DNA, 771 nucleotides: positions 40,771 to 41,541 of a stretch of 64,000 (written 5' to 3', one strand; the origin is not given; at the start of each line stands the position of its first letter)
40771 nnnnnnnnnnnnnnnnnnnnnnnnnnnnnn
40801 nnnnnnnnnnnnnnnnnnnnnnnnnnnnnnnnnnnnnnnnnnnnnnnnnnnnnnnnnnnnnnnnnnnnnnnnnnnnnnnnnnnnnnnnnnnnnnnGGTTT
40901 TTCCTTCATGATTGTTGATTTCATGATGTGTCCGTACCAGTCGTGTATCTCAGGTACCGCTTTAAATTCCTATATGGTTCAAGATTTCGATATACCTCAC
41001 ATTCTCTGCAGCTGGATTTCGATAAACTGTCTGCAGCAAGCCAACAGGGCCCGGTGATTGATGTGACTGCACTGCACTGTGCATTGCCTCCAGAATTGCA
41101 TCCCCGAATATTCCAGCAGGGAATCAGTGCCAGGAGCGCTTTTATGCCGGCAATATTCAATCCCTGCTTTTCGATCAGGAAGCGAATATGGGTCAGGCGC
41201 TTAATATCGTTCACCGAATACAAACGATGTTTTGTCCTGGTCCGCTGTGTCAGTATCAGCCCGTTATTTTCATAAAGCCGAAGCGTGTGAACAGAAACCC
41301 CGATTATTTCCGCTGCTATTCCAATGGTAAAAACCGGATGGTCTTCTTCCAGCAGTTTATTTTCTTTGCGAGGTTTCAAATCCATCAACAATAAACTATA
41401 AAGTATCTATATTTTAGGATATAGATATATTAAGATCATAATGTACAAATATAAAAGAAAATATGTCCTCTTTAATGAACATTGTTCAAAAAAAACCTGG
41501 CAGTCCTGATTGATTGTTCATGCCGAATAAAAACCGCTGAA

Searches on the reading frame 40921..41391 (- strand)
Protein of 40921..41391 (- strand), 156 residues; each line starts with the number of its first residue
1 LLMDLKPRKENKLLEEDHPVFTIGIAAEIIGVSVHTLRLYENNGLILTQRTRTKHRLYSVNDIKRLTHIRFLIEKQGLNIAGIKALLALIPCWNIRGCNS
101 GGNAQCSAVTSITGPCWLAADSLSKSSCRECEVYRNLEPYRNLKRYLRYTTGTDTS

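Call 6: search_protein_families(library=pfam, proteins=[window:40921-41391:-], max_evalue=0.001)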
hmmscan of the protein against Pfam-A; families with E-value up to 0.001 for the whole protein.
window:40921-41391:- (156 aa): 2 families
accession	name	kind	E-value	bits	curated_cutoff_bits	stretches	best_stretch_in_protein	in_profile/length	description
PF13411.12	MerR_1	-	2.6e-17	63.1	21.6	1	21-88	1-67/69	MerR HTH family regulatory protein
PF00376.29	MerR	-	1.3e-10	41.4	28.2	1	22-58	1-38/38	MerR family regulatory protein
